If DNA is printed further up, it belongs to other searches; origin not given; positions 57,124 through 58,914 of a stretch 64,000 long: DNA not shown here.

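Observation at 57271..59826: Secreted Kelch-propeller / LCAT-like lipase fusion protein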

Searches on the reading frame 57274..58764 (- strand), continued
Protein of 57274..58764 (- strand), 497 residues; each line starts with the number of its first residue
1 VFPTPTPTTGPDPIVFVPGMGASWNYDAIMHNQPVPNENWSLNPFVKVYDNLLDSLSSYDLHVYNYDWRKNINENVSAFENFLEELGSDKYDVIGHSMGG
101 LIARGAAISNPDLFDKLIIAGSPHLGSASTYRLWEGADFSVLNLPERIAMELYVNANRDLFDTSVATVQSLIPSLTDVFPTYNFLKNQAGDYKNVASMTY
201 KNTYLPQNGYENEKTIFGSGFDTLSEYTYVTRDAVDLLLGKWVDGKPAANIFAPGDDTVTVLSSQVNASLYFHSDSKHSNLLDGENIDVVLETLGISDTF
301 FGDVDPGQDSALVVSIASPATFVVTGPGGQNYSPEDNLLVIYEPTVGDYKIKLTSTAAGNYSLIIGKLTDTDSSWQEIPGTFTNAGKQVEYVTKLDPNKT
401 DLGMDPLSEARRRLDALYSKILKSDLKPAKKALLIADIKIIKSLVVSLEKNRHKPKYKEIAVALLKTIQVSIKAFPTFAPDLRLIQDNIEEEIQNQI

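Call 27: find_encoding_contigs(protein=P0064, flank=8000, max_places=2)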
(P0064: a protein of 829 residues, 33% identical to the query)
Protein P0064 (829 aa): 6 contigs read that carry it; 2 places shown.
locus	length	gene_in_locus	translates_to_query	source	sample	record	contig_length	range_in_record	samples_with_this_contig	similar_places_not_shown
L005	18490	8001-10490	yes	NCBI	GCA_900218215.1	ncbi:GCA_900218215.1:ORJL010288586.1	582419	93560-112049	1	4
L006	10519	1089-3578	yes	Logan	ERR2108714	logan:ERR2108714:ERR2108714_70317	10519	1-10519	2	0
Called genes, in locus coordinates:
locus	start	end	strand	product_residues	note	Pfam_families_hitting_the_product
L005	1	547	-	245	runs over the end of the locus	PF00535:Glycos_transf_2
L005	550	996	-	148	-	PF00293:NUDIX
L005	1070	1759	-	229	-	PF01797:Y1_Tnp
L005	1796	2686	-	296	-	-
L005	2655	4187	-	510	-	PF08241:Methyltransf_11 (weak), PF20706:GT4-conflict (faint), PF00534:Glycos_transf_1, PF13692:Glyco_trans_1_4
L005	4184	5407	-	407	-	PF01943:Polysacc_synt, PF13440:Polysacc_synt_3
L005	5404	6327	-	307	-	PF00535:Glycos_transf_2, PF10111:Glyco_tranf_2_2 (weak), PF13641:Glyco_tranf_2_3 (weak)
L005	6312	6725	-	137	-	-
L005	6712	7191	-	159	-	PF13439:Glyco_transf_4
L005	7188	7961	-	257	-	PF13489:Methyltransf_23, PF05401:NodS (faint), PF08241:Methyltransf_11, PF08242:Methyltransf_12, PF13649:Methyltransf_25, PF13847:Methyltransf_31, PF01739:CheR (faint)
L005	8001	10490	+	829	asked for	PF24681:Kelch_KLHDC2_KLHL20_DRC7 (weak), PF24681:Kelch_KLHDC2_KLHL20_DRC7, PF13415:Beta-prop_FBX42, PF25210:Kelch_FKB95 (weak), PF02089:Palm_thioest, PF02450:LCAT (weak), PF00561:Abhydrolase_1, PF07819:PGAP1, +2 more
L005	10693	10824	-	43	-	-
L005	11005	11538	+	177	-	PF10502:Peptidase_S26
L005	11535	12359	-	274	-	PF02195:ParB_N, PF17762:HTH_ParB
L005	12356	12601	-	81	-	PF01016:Ribosomal_L27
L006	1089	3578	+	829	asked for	PF24681:Kelch_KLHDC2_KLHL20_DRC7 (weak), PF24681:Kelch_KLHDC2_KLHL20_DRC7, PF13415:Beta-prop_FBX42, PF25210:Kelch_FKB95 (weak), PF02089:Palm_thioest, PF02450:LCAT (weak), PF00561:Abhydrolase_1, PF07819:PGAP1, +2 more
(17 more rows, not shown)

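Call 28: predict_structure(alignment_id=A2)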
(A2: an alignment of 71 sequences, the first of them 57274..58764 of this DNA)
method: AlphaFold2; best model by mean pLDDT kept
length: 497 residues; sequences in the alignment: 71
mean_pLDDT: 95.7   pTM: 0.93
mean pLDDT of the five models: 95.7, 95.3, 95.0, 95.0, 94.7
residues with pLDDT >= 90: 461; 70-90: 29; 50-70: 6; < 50: 1
segments of 3 or more residues with pLDDT < 50: none
pLDDT, mean of each block of 10 residues (from residue 1): 66 97 97 97 95 97 98 98 97 98 98 97 98 97 95 97 97 98 98 98 94 96 98 98 98 98 89 96 96 95 91 96 98 97 97 98 96 93 98 90 89 97 98 98 98 96 98 98 97 90
secondary structure, 60 per line:
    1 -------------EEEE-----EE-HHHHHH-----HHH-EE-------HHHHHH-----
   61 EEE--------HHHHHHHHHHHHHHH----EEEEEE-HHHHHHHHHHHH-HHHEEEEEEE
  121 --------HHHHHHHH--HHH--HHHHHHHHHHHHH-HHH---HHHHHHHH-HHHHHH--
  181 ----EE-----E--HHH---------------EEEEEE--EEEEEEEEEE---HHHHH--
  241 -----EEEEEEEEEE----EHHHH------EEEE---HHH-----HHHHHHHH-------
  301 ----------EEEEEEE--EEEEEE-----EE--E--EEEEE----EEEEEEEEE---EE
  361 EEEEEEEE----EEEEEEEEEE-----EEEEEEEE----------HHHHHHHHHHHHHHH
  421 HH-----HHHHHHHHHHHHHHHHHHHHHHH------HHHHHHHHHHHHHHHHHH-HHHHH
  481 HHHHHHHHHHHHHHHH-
elements in order: E14-17 H26-31 H50-55 E61-63 H72-86 E91-96 H98-109 E114-120 H129-136 H144-156 H164-171 H173-178 E213-218 E221-230 H234-238 E246-255 H261-264 E271-274 H286-293 E311-317 E320-325 E338-342 E347-355 E359-368 E373-382 E388-395 H406-422 H428-450 H457-474 H476-496
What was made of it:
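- On LCAT/LPLA2/PDAT (PF02450): They sit after beta5, beta7 and beta8 in the model (call 28). The model shows a mainly helical insertion plus beta-hairpins at fragment residues 121-255 (call 28).
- On BlEst2 / EstA3 / AFL-type lipases with a C-terminal beta-sandwich: The model has pTM 0.93 with sandwich strands at fragment residues 311-395 (call 28).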

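Call 31: fold_search(model_id=the predicted structure, library=pdb)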
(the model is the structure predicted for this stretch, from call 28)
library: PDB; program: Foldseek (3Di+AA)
matches with E <= 10: 1756; with E <= 0.001: 241
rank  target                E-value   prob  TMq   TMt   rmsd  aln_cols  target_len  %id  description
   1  6wpx_B                8.0e-12  1.00  0.29  0.32  16.7       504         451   12  Crystal structure of Bacillus licheniformis lipase BlEst2 in propetide form (released 2021-06-09)
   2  6wpx_A                2.6e-11  1.00  0.29  0.32  16.9       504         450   13  Crystal structure of Bacillus licheniformis lipase BlEst2 in propetide form (released 2021-06-09)
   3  4x95_A                2.1e-10  1.00  0.40  0.52   6.2       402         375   15  Crystal structure of fully glycosylated Lysosomal Phospholipase A2 in complex with methyl arachidonyl fluorophosphonat (released 2015-03-25)
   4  4hs9                  4.5e-08  1.00  0.30  0.50  11.6       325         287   14  Methanol tolerant mutant of the Proteus mirabilis lipase (released 2013-05-22)
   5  3w9u                  5.6e-08  1.00  0.29  0.49  11.3       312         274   14  Crystal structure of Lipk107 (released 2013-12-04)
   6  6jd9                  1.2e-07  1.00  0.29  0.48  11.4       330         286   13  Proteus mirabilis lipase mutant - I118V/E130G (released 2019-07-24)
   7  1ys1                  1.3e-07  1.00  0.31  0.45   9.4       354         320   13  Burkholderia cepacia lipase complexed with hexylphosphonic acid (R)-2-methyl-3-phenylpropyl ester (released 2005-05-17)
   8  6cl4                  1.3e-07  1.00  0.29  0.47  12.4       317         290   17  LipC12 - Lipase from metagenomics (released 2019-03-13)
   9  1ex9                  1.4e-07  1.00  0.30  0.50  11.2       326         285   17  CRYSTAL STRUCTURE OF THE PSEUDOMONAS AERUGINOSA LIPASE COMPLEXED WITH RC-(RP,SP)-1,2-DIOCTYLCARBAMOYL-GLYCERO-3-O-OCTYLP (released 2000-10-18)
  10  8xy5_A                1.4e-07  1.00  0.29  0.43  11.4       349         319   14  Open conformation of Burkholderia stagnalis lipase (released 2025-01-22)
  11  2es4_B                2.1e-07  1.00  0.30  0.46  11.8       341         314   16  Crystal structure of the Burkholderia glumae lipase-specific foldase in complex with its cognate lipase (released 2006-03-07)
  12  4lip_D                2.1e-07  1.00  0.30  0.43  12.0       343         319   14  PSEUDOMONAS LIPASE COMPLEXED WITH RC-(RP, SP)-DIBUTYLCARBAMOYLGLYCERO-3-O-BUTYLPHOSPHONATE (released 1998-08-19)
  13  1cvl                  2.4e-07  1.00  0.31  0.46  11.8       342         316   15  CRYSTAL STRUCTURE OF BACTERIAL LIPASE FROM CHROMOBACTERIUM VISCOSUM ATCC 6918 (released 1997-04-01)
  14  4gw3                  2.4e-07  1.00  0.29  0.48  10.6       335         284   13  Crystal Structure of the Lipase from Proteus mirabilis (released 2013-02-06)
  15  7cof                  2.7e-07  1.00  0.29  0.42  11.7       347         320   15  Cholesterol esterase from Burkholderia stabilis (orthorhombic crystal form) (released 2020-12-16)
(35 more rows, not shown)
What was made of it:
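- On BlEst2 / EstA3 / AFL-type lipases with a C-terminal beta-sandwich: 6WPX is the top Foldseek hit over 504 columns (call 31). Overall TM-score is about 0.3 (call 31).
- Closest known: LCAT / LPLA2. Same: LPLA2 is the best hit by TM-score (target-normalised TM-score 0.52, call 31).
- Closest known: Bacillus licheniformis lipase BlEst2. Same: 2ZYR aligns over 446 columns (call 31).
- Foldseek hits are BlEst2 lipase at 8e-12, LPLA2 at 2e-10 (target-normalised TM-score 0.52) and family I lipases at about 1e-7 (call 31).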

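Call 48: find_encoding_contigs(protein=P0069, flank=7000, max_places=1)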
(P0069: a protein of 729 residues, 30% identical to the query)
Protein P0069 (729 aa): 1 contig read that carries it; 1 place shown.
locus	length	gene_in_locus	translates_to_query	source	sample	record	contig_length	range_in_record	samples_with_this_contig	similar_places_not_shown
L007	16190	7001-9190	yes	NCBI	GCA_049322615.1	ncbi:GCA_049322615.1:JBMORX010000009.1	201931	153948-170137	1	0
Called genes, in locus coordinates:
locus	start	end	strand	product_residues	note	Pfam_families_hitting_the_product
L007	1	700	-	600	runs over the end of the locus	PF14716:HHH_8, PF14791:DNA_pol_B_thumb, PF02811:PHP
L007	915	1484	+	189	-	PF23457:LysM2_NFP (faint), PF01476:LysM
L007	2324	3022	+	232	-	PF27332:TP_0781 (faint), PF17936:Big_6 (weak), PF19077:Big_13 (weak), PF13750:Big_3_3 (faint), PF09136:Glucodextran_B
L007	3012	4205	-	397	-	PF04932:Wzy_C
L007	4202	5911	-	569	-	-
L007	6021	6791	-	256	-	PF00535:Glycos_transf_2, PF10111:Glyco_tranf_2_2 (weak)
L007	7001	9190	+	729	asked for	PF06439:3keto-disac_hyd (weak), PF02089:Palm_thioest, PF02450:LCAT, PF07819:PGAP1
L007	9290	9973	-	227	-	PF20803:PaaX_M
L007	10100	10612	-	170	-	-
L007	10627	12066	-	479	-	PF13231:PMT_2 (weak)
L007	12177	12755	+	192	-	PF10502:Peptidase_S26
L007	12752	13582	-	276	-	PF02195:ParB_N, PF08535:KorB (faint), PF17762:HTH_ParB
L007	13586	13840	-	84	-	PF01016:Ribosomal_L27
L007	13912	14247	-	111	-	PF00829:Ribosomal_L21p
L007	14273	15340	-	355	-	PF01098:FTSW_RODA_SPOVE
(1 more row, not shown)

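Call 49: find_encoding_contigs(protein=P0144, flank=7000, max_places=1)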
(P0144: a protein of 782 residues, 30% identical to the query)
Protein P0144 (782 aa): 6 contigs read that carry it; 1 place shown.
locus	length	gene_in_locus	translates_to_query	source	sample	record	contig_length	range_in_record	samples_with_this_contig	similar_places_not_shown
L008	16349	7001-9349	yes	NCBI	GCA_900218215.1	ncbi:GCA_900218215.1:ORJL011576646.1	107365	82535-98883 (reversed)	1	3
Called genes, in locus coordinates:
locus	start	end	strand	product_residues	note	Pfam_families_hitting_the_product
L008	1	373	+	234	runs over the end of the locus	PF09136:Glucodextran_B (weak), PF17936:Big_6 (faint), PF19077:Big_13 (faint), PF09136:Glucodextran_B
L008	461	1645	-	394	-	PF04932:Wzy_C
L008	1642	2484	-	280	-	PF00535:Glycos_transf_2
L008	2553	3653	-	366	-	PF20706:GT4-conflict, PF00534:Glycos_transf_1, PF13692:Glyco_trans_1_4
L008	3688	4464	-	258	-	PF13641:Glyco_tranf_2_3 (weak)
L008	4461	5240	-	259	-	PF13489:Methyltransf_23, PF07021:MetW (weak), PF08241:Methyltransf_11, PF08242:Methyltransf_12, PF13649:Methyltransf_25, PF13847:Methyltransf_31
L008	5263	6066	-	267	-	PF00535:Glycos_transf_2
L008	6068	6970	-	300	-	PF13489:Methyltransf_23, PF13847:Methyltransf_31, PF08241:Methyltransf_11, PF08242:Methyltransf_12, PF13649:Methyltransf_25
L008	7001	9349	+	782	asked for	PF22847:Glyco_hydro_43_rel (faint), PF04041:Glyco_hydro_130 (weak), PF00561:Abhydrolase_1 (faint), PF02450:LCAT, PF02089:Palm_thioest, PF07819:PGAP1, PF24096:DUF7379 (weak)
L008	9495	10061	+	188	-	PF10502:Peptidase_S26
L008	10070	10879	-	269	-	PF02195:ParB_N, PF17762:HTH_ParB, PF08535:KorB (faint)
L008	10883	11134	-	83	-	PF01016:Ribosomal_L27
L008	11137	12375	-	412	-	PF01555:N6_N4_Mtase (faint), PF01170:UPF0020 (weak)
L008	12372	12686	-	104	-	PF00829:Ribosomal_L21p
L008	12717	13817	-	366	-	PF01098:FTSW_RODA_SPOVE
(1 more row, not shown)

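Call 50: find_encoding_contigs(protein=P0087, flank=7000, max_places=1)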
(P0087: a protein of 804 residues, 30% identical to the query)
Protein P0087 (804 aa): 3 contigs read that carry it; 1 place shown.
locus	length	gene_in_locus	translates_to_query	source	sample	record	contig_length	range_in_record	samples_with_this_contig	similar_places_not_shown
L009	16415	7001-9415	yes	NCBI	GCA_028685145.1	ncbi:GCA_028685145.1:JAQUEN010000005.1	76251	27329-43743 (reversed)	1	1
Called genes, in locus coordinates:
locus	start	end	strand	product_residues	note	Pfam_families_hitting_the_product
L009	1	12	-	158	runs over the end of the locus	PF00293:NUDIX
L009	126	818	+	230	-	PF18765:Polbeta (weak)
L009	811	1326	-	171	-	-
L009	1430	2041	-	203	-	PF00334:NDK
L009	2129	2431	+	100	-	PF01022:HTH_5, PF12840:HTH_20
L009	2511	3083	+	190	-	PF01476:LysM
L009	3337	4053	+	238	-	PF17936:Big_6 (faint), PF19077:Big_13 (faint), PF09136:Glucodextran_B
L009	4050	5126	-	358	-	PF04932:Wzy_C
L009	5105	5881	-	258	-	PF00535:Glycos_transf_2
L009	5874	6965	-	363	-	PF00534:Glycos_transf_1, PF13692:Glyco_trans_1_4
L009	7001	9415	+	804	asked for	PF00561:Abhydrolase_1 (weak), PF02089:Palm_thioest (weak), PF07819:PGAP1, PF02450:LCAT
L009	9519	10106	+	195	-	PF10502:Peptidase_S26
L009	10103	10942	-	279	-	PF02195:ParB_N, PF17762:HTH_ParB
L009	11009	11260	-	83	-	PF01016:Ribosomal_L27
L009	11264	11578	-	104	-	PF00829:Ribosomal_L21p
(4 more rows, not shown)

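Call 77: search_protein_families(library=pfam, proteins=[P0066, P0087, P0096, P0144, P0120], max_evalue=0.01)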
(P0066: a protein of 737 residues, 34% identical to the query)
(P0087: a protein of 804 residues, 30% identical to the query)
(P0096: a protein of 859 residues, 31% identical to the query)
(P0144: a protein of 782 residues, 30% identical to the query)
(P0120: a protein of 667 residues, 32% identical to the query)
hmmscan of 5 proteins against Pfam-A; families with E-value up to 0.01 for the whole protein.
P0066 (737 aa): 11 families
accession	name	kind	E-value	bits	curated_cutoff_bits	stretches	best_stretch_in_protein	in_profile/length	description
PF02450.21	LCAT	-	2.6e-13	50.4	21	1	251-348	66-171/392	Lecithin:cholesterol acyltransferase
PF02089.21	Palm_thioest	-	2.6e-10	40.9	26.8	1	278-345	53-116/254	Palmitoyl protein thioesterase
PF07819.20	PGAP1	-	3.6e-08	33.9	24.3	1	300-343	88-133/233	PGAP1-like alpha/beta domain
PF00561.26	Abhydrolase_1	-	6.3e-06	26.5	25.8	1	303-338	69-105/245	alpha/beta hydrolase fold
PF24096.1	DUF7379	-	8.6e-05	23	33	1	287-342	54-115/191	Domain of unknown function (DUF7379)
PF06028.17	DUF915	-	0.00013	21.8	22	1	304-343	104-147/255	Alpha/beta hydrolase of unknown function (DUF915)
PF12146.15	Hydrolase_4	-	0.00019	21.2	27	1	288-344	60-116/239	Serine aminopeptidase, S33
PF06439.18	3keto-disac_hyd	-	0.0003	21.3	26.8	1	33-190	7-175/187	3-keto-disaccharide hydrolase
PF05057.20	DUF676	-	0.00032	20.7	20.3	1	302-343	77-129/217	Putative serine esterase (DUF676)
PF01764.32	Lipase_3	-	0.00037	20.8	22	1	250-341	31-106/140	Lipase (class 3)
PF12697.13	Abhydrolase_6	-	0.002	19.3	26.3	1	219-503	1-205/217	Alpha/beta hydrolase family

P0087 (804 aa): 9 families
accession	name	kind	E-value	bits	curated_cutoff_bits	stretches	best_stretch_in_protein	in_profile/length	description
PF02450.21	LCAT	-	1.2e-12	48.2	21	1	265-438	66-215/392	Lecithin:cholesterol acyltransferase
PF07819.20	PGAP1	-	3.7e-08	33.9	24.3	1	261-357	46-133/233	PGAP1-like alpha/beta domain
PF00561.26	Abhydrolase_1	-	2.6e-07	31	25.8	1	297-363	52-112/245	alpha/beta hydrolase fold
PF02089.21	Palm_thioest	-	1.9e-06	28.2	26.8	1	298-438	59-171/254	Palmitoyl protein thioesterase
PF05057.20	DUF676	-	2.6e-05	24.3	20.3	1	305-362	67-134/217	Putative serine esterase (DUF676)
PF12146.15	Hydrolase_4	-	0.00015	21.6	27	1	297-349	55-107/239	Serine aminopeptidase, S33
PF01764.32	Lipase_3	-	0.00019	21.8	22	1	295-359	44-110/140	Lipase (class 3)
PF11916.13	Vac14_Fig4_bd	-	0.0056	16.7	25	0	624-714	25-115/179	Vacuolar protein 14 C-terminal Fig4p binding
PF12697.13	Abhydrolase_6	-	0.008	17.3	26.3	0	273-330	22-80/217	Alpha/beta hydrolase family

P0096 (859 aa): 11 families
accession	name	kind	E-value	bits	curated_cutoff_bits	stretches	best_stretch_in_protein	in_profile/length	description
PF07819.20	PGAP1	-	1.7e-10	41.5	24.3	1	312-355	88-133/233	PGAP1-like alpha/beta domain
PF02450.21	LCAT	-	3.2e-09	37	21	1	274-367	76-178/392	Lecithin:cholesterol acyltransferase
PF02089.21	Palm_thioest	-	1.3e-08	35.3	26.8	1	232-355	1-114/254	Palmitoyl protein thioesterase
PF00561.26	Abhydrolase_1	-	2.8e-08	34.2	25.8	1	232-351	2-107/245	alpha/beta hydrolase fold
PF12697.13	Abhydrolase_6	-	5.7e-07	30.9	26.3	1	233-356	1-94/217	Alpha/beta hydrolase family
PF06028.17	DUF915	-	2e-05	24.5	22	1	315-351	103-143/255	Alpha/beta hydrolase of unknown function (DUF915)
PF12146.15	Hydrolase_4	-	3.1e-05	23.8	27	1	296-348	55-108/239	Serine aminopeptidase, S33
PF24096.1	DUF7379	-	0.0016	18.9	33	1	303-357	57-119/191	Domain of unknown function (DUF7379)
PF05057.20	DUF676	-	0.0027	17.7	20.3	1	303-356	62-130/217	Putative serine esterase (DUF676)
PF06259.18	Abhydrolase_8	-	0.003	17.7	20.5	1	300-354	91-147/178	Alpha/beta hydrolase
PF00975.26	Thioesterase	-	0.009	16.7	26.4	0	296-335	48-86/226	Thioesterase domain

P0144 (782 aa): 9 families
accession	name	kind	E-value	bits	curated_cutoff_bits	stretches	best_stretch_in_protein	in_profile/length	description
PF04041.19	Glyco_hydro_130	-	9.5e-13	48.2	26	1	136-314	66-249/320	beta-1,4-mannooligosaccharide phosphorylase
PF02089.21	Palm_thioest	-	3.9e-09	37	26.8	1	433-496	52-115/254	Palmitoyl protein thioesterase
PF02450.21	LCAT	-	4.9e-09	36.3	21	1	408-513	67-182/392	Lecithin:cholesterol acyltransferase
PF07819.20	PGAP1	-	2.8e-08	34.2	24.3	1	443-495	80-133/233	PGAP1-like alpha/beta domain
PF24096.1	DUF7379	-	2.1e-06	28.3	33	1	439-494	54-115/191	Domain of unknown function (DUF7379)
PF00561.26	Abhydrolase_1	-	1.3e-05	25.4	25.8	1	447-492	63-107/245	alpha/beta hydrolase fold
PF12697.13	Abhydrolase_6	-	0.00015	22.9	26.3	1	372-492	1-94/217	Alpha/beta hydrolase family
PF05887.16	Trypan_PARP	-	0.00083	19.8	100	1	266-375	11-121/134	Procyclic acidic repetitive protein (PARP)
PF06028.17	DUF915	-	0.0013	18.6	22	1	454-494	103-146/255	Alpha/beta hydrolase of unknown function (DUF915)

P0120 (667 aa): 7 families
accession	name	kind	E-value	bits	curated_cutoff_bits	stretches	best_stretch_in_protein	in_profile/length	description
PF02450.21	LCAT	-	5.4e-10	39.5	21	1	322-414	91-191/392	Lecithin:cholesterol acyltransferase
PF02089.21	Palm_thioest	-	9.6e-10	39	26.8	1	343-387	69-112/254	Palmitoyl protein thioesterase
PF07819.20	PGAP1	-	6.8e-07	29.7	24.3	1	345-391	88-135/233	PGAP1-like alpha/beta domain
PF00561.26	Abhydrolase_1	-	4.5e-05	23.7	25.8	1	347-390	68-112/245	alpha/beta hydrolase fold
PF05057.20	DUF676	-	0.00015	21.8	20.3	1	338-389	64-129/217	Putative serine esterase (DUF676)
PF24096.1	DUF7379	-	0.00024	21.6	33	1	332-394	53-121/191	Domain of unknown function (DUF7379)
PF06028.17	DUF915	-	0.0038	17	22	0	348-387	103-145/255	Alpha/beta hydrolase of unknown function (DUF915)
